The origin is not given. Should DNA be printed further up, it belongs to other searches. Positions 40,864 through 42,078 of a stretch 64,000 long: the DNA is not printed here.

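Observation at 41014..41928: The FtsZ-like protein appears to lack the T7 synergy loop and the whole C-terminal domain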

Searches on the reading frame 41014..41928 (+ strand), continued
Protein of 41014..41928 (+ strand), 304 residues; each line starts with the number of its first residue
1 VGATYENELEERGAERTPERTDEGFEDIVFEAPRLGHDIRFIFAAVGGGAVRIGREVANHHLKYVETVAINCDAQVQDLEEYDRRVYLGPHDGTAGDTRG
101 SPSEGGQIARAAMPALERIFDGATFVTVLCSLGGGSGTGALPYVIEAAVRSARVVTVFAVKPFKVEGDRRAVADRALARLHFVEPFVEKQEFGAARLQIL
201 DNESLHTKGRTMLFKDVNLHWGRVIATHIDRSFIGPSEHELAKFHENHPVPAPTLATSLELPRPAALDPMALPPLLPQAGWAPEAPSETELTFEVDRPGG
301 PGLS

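Call 21: predict_structure(alignment_id=A2)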
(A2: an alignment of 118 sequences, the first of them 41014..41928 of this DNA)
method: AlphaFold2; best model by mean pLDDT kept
length: 304 residues; sequences in the alignment: 118
mean_pLDDT: 86.1   pTM: 0.76
mean pLDDT of the five models: 86.1, 85.6, 85.6, 85.1, 84.6
residues with pLDDT >= 90: 186; 70-90: 60; 50-70: 57; < 50: 1
segments of 3 or more residues with pLDDT < 50: none
pLDDT, mean of each block of 10 residues (from residue 1): 56 58 64 92 97 98 97 92 94 71 92 97 98 91 98 98 95 96 97 98 87 92 98 97 90 73 78 67 59 71 63
secondary structure, 60 per line:
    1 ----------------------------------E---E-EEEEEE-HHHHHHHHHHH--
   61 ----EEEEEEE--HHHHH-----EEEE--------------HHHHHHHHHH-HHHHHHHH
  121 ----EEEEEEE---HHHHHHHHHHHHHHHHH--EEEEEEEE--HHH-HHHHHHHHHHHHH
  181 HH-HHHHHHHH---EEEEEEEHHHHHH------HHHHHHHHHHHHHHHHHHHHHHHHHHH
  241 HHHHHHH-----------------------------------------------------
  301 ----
elements in order: E41-46 H48-58 E65-71 H74-78 E84-87 H102-111 H113-120 E125-131 H135-151 E154-161 H168-182 H184-191 E195-201 H202-207 H214-247

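Call 23: search_protein_representatives(alignment_id=A2)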
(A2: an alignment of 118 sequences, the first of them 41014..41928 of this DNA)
Query: 118 sequences, 306 profile positions. Proteins with E-value up to 0.001 (for the whole library): 6381; up to 1e-10: 982; up to 1e-30: 21. The best 150 are listed.
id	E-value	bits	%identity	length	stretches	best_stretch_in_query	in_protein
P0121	3.1e-119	414.3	-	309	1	13-298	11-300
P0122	8.3e-97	340.6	-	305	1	18-300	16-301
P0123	7.3e-93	327.7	-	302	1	10-303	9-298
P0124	5.7e-90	318.2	-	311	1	22-303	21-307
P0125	8.4e-88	311.0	-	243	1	81-261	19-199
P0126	2.4e-78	280.0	-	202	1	101-304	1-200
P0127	3.2e-78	279.6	-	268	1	4-223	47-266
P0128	1.2e-71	258.0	-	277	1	82-302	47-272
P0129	5.4e-69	249.3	-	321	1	21-302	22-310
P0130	2.8e-66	240.3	-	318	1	6-300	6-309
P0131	3.5e-66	240.0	-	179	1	127-304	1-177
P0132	7.2e-64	232.4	-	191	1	117-298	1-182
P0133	1.3e-63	231.6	-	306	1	5-299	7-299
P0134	1.6e-58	214.9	-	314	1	29-299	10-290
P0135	1.1e-47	179.3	-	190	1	143-281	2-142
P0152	2.1e-19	86.4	-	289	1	41-230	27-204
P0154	2.1e-18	83.1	-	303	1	53-281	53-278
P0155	2.9e-18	82.7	-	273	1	41-264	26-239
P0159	1.0e-17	80.9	-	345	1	19-212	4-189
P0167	3.6e-17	79.1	-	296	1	46-281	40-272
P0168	3.6e-17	79.1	-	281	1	25-260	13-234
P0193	1.3e-15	73.9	-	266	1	44-249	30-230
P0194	1.5e-15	73.8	-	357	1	41-227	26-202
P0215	3.6e-15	72.5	-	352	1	40-227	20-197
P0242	1.5e-14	70.5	-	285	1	45-259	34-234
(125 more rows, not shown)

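Call 25: fold_search(model_id=the predicted structure, library=pdb)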
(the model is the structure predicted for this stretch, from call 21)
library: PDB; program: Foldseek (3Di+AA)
matches with E <= 10: 1877; with E <= 0.001: 445
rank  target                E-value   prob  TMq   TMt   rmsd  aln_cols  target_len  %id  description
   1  5h5h                  3.6e-12  1.00  0.53  0.53   2.6       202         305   22  Staphylococcus aureus FtsZ-GDP R29A mutant in T state (released 2017-05-24)
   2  5v68_C                6.2e-12  1.00  0.52  0.53   3.1       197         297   24  Crystal structure of cell division protein FtsZ from Mycobacterium tuberculosis bounded via the T9 loop (released 2017-03-29)
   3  6rvn                  6.6e-12  1.00  0.53  0.52   2.7       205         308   23  aFtsz-GDP-Wat (released 2020-02-19)
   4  1rlu_A                1.1e-11  1.00  0.54  0.53   2.6       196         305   24  Mycobacterium tuberculosis FtsZ in complex with GTP-gamma-S (released 2004-08-31)
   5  1w5f_A                1.1e-11  1.00  0.52  0.51   5.8       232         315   20  FtsZ, T7 mutated, domain swapped (T. maritima) (released 2004-12-01)
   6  7ohk                  1.2e-11  1.00  0.53  0.52   2.7       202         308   22  SaFtsZ complexed with GDP, BeF3- and Mg2+ (released 2022-03-02)
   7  5xdw                  1.2e-11  1.00  0.53  0.53   2.7       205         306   23  Staphylococcus aureus FtsZ 12-316 G196S (released 2017-08-02)
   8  4e6e                  1.2e-11  1.00  0.53  0.52   2.8       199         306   25  Crystal structure of a putative cell division protein FtsZ (Tfu_1113) from Thermobifida fusca YX-ER1 at 2.22 A resolutio (released 2012-06-06)
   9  8h1o_A                1.2e-11  1.00  0.52  0.51   2.9       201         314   24  Cryo-EM structure of KpFtsZ-monobody double helical tube (released 2023-08-02)
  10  6y1v_A                1.4e-11  1.00  0.53  0.53   2.6       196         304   26  Mycobacterium tuberculosis FtsZ-GTP-gamma-S in complex with 4-hydroxycoumarin (released 2021-06-09)
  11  6ll6                  1.4e-11  1.00  0.51  0.52   3.6       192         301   24  Crsyal structure of EcFtsZ (residues 11-316) (released 2020-02-26)
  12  7oja                  1.5e-11  1.00  0.53  0.52   2.9       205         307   23  SaFtsZ(D210N) complexed with GDP (released 2022-03-02)
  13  6yd1                  1.5e-11  1.00  0.50  0.50   3.8       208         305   23  SaFtsZ-DFMBA (released 2021-07-28)
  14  6umk                  1.7e-11  1.00  0.53  0.53   2.8       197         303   26  Structure of E. coli FtsZ(L178E)-GDP complex (released 2020-02-05)
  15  5zue                  1.9e-11  1.00  0.53  0.52   2.4       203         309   25  GTP-bound, double-stranded, curved FtsZ protofilament structure (released 2018-07-04)
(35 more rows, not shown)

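Call 33: list_cluster_members(proteins=[P0152, P0155, P0168, P0193, P0242, P0154, P0167, P0194, P0159, P0215])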
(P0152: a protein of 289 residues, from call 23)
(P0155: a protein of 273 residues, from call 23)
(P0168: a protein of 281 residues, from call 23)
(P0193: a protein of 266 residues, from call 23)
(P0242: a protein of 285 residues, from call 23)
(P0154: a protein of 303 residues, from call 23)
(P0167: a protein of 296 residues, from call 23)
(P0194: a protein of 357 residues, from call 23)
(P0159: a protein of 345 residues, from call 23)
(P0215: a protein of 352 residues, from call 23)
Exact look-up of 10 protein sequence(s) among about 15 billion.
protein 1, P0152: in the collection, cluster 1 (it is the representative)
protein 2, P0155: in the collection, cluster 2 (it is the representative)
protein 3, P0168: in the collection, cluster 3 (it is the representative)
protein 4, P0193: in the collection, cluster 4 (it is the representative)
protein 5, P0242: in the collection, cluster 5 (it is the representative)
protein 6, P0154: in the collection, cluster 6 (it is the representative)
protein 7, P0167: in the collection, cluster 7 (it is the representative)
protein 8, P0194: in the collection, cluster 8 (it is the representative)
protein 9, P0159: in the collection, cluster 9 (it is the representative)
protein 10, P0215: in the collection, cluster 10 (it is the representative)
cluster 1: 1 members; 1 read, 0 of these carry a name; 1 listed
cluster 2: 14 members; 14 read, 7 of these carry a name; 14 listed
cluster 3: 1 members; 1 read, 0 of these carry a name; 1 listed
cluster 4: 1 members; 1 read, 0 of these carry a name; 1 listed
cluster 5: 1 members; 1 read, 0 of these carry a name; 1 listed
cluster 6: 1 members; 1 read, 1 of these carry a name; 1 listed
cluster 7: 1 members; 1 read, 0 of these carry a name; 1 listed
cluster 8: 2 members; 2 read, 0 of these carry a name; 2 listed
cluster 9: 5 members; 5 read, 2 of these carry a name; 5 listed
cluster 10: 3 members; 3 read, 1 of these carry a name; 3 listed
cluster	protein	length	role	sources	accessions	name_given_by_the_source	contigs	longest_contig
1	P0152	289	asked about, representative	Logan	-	-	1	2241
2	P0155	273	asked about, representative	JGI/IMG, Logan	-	cell division protein FtsZ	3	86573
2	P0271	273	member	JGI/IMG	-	cell division protein FtsZ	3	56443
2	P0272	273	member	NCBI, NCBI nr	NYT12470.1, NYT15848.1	MAG: hypothetical protein GKC03_08000 [Methanomassiliicoccales archaeon] | hypothetical protein [Methanomassiliicoccales archaeon]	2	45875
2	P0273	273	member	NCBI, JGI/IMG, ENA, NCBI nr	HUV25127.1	MAG TPA: hypothetical protein VMW26_06840 [Methanomassiliicoccales archaeon] | hypothetical protein [Methanomassiliicoccales archaeon]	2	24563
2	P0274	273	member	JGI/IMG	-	cell division protein FtsZ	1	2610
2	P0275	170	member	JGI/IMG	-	cell division protein FtsZ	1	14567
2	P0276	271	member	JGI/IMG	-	cell division protein FtsZ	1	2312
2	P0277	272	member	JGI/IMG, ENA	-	-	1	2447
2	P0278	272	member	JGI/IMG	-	-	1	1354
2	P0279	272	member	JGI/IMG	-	-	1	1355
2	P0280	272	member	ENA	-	-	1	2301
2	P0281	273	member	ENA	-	-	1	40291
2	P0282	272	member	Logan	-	-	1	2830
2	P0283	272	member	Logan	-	-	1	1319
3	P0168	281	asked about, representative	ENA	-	-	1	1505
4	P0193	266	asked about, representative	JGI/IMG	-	-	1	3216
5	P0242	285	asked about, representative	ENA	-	-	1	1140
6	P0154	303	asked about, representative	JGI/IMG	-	cell division GTPase FtsZ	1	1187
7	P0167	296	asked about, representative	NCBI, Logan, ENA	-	-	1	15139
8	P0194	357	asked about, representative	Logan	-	-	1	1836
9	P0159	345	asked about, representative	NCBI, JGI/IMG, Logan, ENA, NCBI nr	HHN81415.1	MAG TPA: cell division protein FtsZ [Methanomicrobia archaeon] | cell division protein FtsZ [Methanomicrobia archaeon]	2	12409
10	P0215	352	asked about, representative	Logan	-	-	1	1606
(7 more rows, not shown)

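Call 34: find_homologous_proteins(query=P0215, max_evalue=1e-10)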
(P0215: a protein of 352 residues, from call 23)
Query P0215 (352 aa): 6358 proteins with E <= 1e-10 among 8000 candidates; the best 120 are listed.
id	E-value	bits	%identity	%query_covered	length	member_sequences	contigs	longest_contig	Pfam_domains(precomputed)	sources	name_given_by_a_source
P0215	2.8e-226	768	100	100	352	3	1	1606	PF00091.32,PF12327.14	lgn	-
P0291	3.5e-203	692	89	99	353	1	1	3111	PF00091.32,PF12327.14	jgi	jgi:cell division protein FtsZ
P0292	1.2e-80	290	46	89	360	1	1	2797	PF00091.32,PF12327.14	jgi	jgi:cell division protein FtsZ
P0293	1.2e-77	280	43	89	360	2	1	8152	PF00091.32,PF12327.14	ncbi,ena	-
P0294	6.4e-77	277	44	90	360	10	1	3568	PF00091.32,PF12327.14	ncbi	-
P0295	3.5e-76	275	42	84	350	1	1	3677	PF00091.32,PF12327.14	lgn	-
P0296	3.3e-75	272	44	93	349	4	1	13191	PF00091.32,PF12327.14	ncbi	ncbi:MAG: cell division protein FtsZ [Thermoplasmata archaeon]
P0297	1.0e-74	270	45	86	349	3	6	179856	PF00091.32,PF12327.14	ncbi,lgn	ncbi:MAG: cell division protein FtsZ [Thermoplasmata archaeon]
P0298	1.0e-74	270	44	89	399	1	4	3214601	PF00091.32,PF12327.14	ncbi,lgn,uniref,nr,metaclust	ncbi:cell division protein FtsZ [Methanolobus sp. WCC1]|uniref:Cell division protein FtsZ n=1 Tax=Me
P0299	1.2e-74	270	45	88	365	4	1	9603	PF00091.32,PF12327.14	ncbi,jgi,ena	-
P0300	1.3e-74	270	42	88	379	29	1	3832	PF00091.32,PF12327.14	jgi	jgi:cell division protein FtsZ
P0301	1.6e-74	269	42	84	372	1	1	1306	PF00091.32,PF12327.14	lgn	-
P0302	3.0e-74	268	43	91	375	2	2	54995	PF00091.32,PF12327.14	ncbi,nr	ncbi:MAG: cell division protein FtsZ [Archaeoglobaceae archaeon]|nr:cell division protein FtsZ [Arch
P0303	3.7e-74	268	42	84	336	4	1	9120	PF00091.32,PF12327.14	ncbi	ncbi:MAG: cell division protein FtsZ [Candidatus Thermoplasmatota archaeon]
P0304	4.7e-74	268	45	86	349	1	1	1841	PF00091.32,PF12327.14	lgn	-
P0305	5.7e-74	268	43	82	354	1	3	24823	PF00091.32,PF12327.14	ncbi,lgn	-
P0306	7.6e-74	267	43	88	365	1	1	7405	PF00091.32,PF12327.14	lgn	-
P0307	7.7e-74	267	43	82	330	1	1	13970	PF00091.32,PF12327.14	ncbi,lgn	ncbi:MAG: cell division protein FtsZ [Thermoplasmatota archaeon]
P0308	8.3e-74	267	43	88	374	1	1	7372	PF00091.32,PF12327.14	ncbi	ncbi:MAG: cell division protein FtsZ [Archaeoglobaceae archaeon]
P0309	1.0e-73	267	42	83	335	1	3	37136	PF00091.32,PF12327.14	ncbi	ncbi:MAG: cell division protein FtsZ [Thermoplasmata archaeon]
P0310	1.1e-73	267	41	89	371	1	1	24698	PF00091.32,PF12327.14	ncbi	ncbi:MAG: cell division protein FtsZ [Candidatus Bathyarchaeales archaeon]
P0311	1.2e-73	266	43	89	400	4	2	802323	PF00091.32,PF12327.14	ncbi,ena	-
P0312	1.4e-73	266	43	82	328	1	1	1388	PF00091.32,PF12327.14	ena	-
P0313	1.6e-73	266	45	86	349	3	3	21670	PF00091.32,PF12327.14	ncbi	ncbi:MAG: cell division protein FtsZ [Thermoplasmata archaeon]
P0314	2.8e-73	265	43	88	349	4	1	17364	PF00091.32,PF12327.14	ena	-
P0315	3.0e-73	265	43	89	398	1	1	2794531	PF00091.32,PF12327.14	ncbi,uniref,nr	ncbi:cell division protein FtsZ [Methanolobus sediminis]|uniref:Cell division protein FtsZ n=1 Tax=M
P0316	3.2e-73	265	41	89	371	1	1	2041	PF00091.32,PF12327.14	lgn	-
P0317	4.3e-73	265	43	90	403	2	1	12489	PF00091.32,PF12327.14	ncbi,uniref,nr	ncbi:cell division protein FtsZ [Methanolobus psychrotolerans]|uniref:cell division protein FtsZ n=1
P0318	4.6e-73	265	42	89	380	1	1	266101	PF00091.32,PF12327.14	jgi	jgi:cell division protein FtsZ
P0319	4.9e-73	264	42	84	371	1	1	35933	PF00091.32,PF12327.14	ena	-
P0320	4.9e-73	264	42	84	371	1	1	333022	PF00091.32,PF12327.14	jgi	-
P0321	5.5e-73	264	41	89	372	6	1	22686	PF00091.32,PF12327.14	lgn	-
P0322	5.9e-73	264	45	87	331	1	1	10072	PF00091.32,PF12327.14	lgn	-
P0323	6.3e-73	264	40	86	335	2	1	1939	PF00091.32,PF12327.14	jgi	-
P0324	8.6e-73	264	43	88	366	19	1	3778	PF00091.32,PF12327.14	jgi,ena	-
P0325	1.2e-72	263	41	83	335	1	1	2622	PF00091.32,PF12327.14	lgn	-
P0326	1.5e-72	263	41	84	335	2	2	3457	PF00091.32,PF12327.14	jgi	-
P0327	1.7e-72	263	41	91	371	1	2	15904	PF00091.32,PF12327.14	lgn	-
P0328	1.9e-72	263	44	88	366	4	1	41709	PF00091.32,PF12327.14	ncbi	-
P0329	2.2e-72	262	41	82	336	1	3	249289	PF00091.32,PF12327.14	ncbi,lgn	-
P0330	2.3e-72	262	43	90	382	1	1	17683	PF00091.32,PF12327.14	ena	-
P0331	2.5e-72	262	42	90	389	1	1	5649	PF00091.32,PF12327.14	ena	-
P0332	2.5e-72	262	43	88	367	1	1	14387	PF00091.32,PF12327.14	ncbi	-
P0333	2.7e-72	262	43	90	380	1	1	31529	PF00091.32,PF12327.14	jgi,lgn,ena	-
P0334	4.7e-72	261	42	89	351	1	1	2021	PF00091.32,PF12327.14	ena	-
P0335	4.8e-72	261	40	87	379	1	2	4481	PF00091.32,PF12327.14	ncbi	-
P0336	5.0e-72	261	42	92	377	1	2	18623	PF00091.32,PF12327.14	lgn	-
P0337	5.5e-72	261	41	82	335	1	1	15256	PF00091.32,PF12327.14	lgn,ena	-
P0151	5.5e-72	261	41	82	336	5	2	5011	PF00091.32,PF12327.14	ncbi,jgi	-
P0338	6.2e-72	261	41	89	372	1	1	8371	PF00091.32,PF12327.14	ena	-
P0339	8.5e-72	260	42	91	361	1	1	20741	PF00091.32,PF12327.14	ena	-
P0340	1.2e-71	260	42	93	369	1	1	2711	PF00091.32,PF12327.14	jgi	jgi:cell division protein FtsZ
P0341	1.4e-71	260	42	89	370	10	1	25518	PF00091.32,PF12327.14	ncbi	ncbi:MAG: cell division protein FtsZ [Thermoplasmata archaeon]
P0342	1.9e-71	259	42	91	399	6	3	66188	PF00091.32,PF12327.14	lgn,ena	-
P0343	1.9e-71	259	42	90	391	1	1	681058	PF00091.32,PF12327.14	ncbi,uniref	ncbi:cell division protein FtsZ [Haloarchaeobius sp. TZWSO28]|uniref:cell division protein FtsZ n=1 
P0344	1.9e-71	259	41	89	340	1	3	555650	PF00091.32,PF12327.14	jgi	jgi:cell division protein FtsZ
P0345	4.0e-71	258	42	90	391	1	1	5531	PF00091.32,PF12327.14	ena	-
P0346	5.6e-71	258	42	88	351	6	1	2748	PF00091.32,PF12327.14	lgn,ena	-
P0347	7.8e-71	257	40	94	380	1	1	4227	PF00091.32,PF12327.14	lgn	-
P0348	8.4e-71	257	41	93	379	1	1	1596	PF00696.34,PF00091.32,PF12327.14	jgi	jgi:cell division protein FtsZ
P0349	1.7e-70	256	39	84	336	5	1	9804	PF00091.32,PF12327.14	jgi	-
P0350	1.8e-70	256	41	92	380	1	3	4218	PF00091.32,PF12327.14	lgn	-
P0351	2.1e-70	256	42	88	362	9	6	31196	PF00091.32,PF12327.14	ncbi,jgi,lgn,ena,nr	ncbi:MAG TPA: cell division protein FtsZ [Archaeoglobus profundus]|nr:cell division protein FtsZ [Ar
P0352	2.3e-70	256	41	93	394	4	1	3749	PF00091.32,PF12327.14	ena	-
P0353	2.5e-70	256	40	83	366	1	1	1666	PF00091.32,PF12327.14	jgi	-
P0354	2.8e-70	255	40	86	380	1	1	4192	PF00696.34,PF00091.32,PF12327.14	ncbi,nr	ncbi:MAG: cell division protein FtsZ [Euryarchaeota archaeon]|nr:cell division protein FtsZ [Euryarc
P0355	3.2e-70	255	41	83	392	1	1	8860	PF00091.32,PF12327.14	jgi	jgi:cell division protein FtsZ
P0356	3.4e-70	255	41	90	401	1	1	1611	PF00091.32,PF12327.14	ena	-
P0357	3.6e-70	255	42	86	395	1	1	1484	PF00091.32,PF12327.14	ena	-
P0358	3.7e-70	255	42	90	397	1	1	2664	PF00091.32,PF12327.14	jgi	jgi:cell division protein FtsZ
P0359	4.2e-70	255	41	93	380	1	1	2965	PF00696.34,PF00091.32,PF12327.14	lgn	-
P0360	7.0e-70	254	43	91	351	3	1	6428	PF00091.32,PF12327.14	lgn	-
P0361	7.0e-70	254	39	83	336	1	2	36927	PF00091.32,PF12327.14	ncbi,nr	ncbi:MAG: cell division protein FtsZ [Candidatus Thermoplasmatota archaeon]|nr:cell division protein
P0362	8.5e-70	254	42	88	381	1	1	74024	PF00091.32,PF12327.14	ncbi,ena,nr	ncbi:cell division protein FtsZ [Halobacteriales archaeon QS_4_69_34]|nr:MAG: cell division protein 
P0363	1.0e-69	254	43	88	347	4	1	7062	PF00091.32,PF12327.14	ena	-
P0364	1.1e-69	253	41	90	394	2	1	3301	PF00091.32,PF12327.14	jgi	-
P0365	1.2e-69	253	42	86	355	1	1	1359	PF00091.32,PF12327.14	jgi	jgi:cell division protein FtsZ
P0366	1.2e-69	253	42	86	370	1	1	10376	PF00091.32,PF12327.14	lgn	-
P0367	1.2e-69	253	40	91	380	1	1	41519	PF00091.32,PF12327.14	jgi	jgi:cell division protein FtsZ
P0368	1.5e-69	253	42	86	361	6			PF00091.32,PF12327.14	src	-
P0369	1.5e-69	253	40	84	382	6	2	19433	PF00091.32,PF12327.14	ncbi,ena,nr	ncbi:cell division protein FtsZ [Candidatus Bathyarchaeota archaeon]|nr:cell division protein FtsZ [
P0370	1.6e-69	253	41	90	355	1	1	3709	PF00091.32,PF12327.14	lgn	-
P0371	1.8e-69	253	41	87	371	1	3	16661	PF00091.32,PF12327.14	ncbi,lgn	-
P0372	2.0e-69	253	42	88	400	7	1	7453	PF00091.32,PF12327.14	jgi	jgi:cell division protein FtsZ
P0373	2.0e-69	253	42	86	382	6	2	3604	PF00091.32,PF12327.14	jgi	jgi:cell division protein FtsZ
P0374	2.1e-69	253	42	86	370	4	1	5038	PF00091.32,PF12327.14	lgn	-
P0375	2.2e-69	252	39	87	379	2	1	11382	PF00091.32,PF12327.14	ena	-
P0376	2.2e-69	252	43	91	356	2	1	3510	PF00091.32,PF12327.14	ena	-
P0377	2.3e-69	252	39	100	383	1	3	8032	PF00091.32,PF12327.14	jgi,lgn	jgi:cell division protein FtsZ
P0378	2.3e-69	252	41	86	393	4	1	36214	PF00091.32,PF12327.14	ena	-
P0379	3.1e-69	252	42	86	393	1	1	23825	PF00091.32,PF12327.14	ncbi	ncbi:MAG: cell division protein FtsZ [Haloferacaceae archaeon]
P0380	3.2e-69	252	43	88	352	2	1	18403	PF00091.32,PF12327.14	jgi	jgi:cell division protein FtsZ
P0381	3.6e-69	252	42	86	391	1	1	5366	PF00091.32,PF12327.14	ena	-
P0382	3.6e-69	252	41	88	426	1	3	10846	PF00091.32,PF12327.14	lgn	-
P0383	3.9e-69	252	40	96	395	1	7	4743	PF00091.32,PF12327.14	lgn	-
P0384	4.1e-69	252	40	84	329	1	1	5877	PF00091.32,PF12327.14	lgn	-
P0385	4.2e-69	252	41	92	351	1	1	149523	PF00091.32,PF12327.14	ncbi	-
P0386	4.2e-69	252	42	86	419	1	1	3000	PF00091.32,PF12327.14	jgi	-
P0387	4.7e-69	251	41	84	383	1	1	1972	PF00091.32,PF12327.14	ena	-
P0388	5.0e-69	251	40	96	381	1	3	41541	PF00091.32,PF12327.14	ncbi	-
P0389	5.0e-69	251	40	88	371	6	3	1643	PF00091.32,PF12327.14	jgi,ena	-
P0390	6.1e-69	251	40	89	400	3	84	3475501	PF00091.32,PF12327.14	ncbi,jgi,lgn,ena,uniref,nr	ncbi:MAG: cell division protein FtsZ [Haloquadratum walsbyi J07HQW1]|jgi:cell division protein FtsZ|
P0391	6.2e-69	251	42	92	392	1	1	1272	PF00091.32,PF12327.14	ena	-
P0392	6.5e-69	251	41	90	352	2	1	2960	PF00091.32,PF12327.14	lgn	-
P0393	6.8e-69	251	40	83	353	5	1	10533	PF00091.32,PF12327.14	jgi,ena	-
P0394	8.9e-69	250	40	90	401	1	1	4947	PF00091.32,PF12327.14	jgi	jgi:cell division protein FtsZ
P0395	8.9e-69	250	40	87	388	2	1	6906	PF00091.32,PF12327.14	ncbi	-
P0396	9.1e-69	250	41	84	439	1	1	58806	PF00091.32,PF12327.14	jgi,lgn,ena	-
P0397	9.3e-69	250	42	88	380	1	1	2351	PF00091.32,PF12327.14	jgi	jgi:cell division protein FtsZ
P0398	9.8e-69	250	41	90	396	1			PF00091.32,PF12327.14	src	-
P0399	9.9e-69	250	40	90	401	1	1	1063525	PF00091.32,PF12327.14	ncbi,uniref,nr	ncbi:cell division protein FtsZ [Haloarchaeobius amylolyticus]|uniref:cell division protein FtsZ n=1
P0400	1.2e-68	250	41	90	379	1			PF00091.32,PF12327.14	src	-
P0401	1.2e-68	250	41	88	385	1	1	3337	PF00091.32,PF12327.14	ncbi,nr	ncbi:Cell division protein FtsZ 1 [uncultured archaeon]|nr:Cell division protein FtsZ 1 [uncultured 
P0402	1.5e-68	250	40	90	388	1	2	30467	PF00091.32,PF12327.14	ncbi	ncbi:MAG: cell division protein FtsZ [Halodesulfurarchaeum sp.]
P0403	1.8e-68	249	41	89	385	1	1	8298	PF00091.32,PF12327.14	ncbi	-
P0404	2.0e-68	249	41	86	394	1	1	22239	PF00091.32,PF12327.14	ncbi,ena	-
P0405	2.1e-68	249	39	87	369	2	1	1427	PF00091.32,PF12327.14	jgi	-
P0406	2.4e-68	249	40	89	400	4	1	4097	PF00091.32,PF12327.14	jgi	jgi:cell division protein FtsZ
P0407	2.4e-68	249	40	94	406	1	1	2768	PF00091.32,PF12327.14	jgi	jgi:cell division protein FtsZ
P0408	2.4e-68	249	42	82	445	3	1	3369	PF00091.32,PF12327.14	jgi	jgi:cell division protein FtsZ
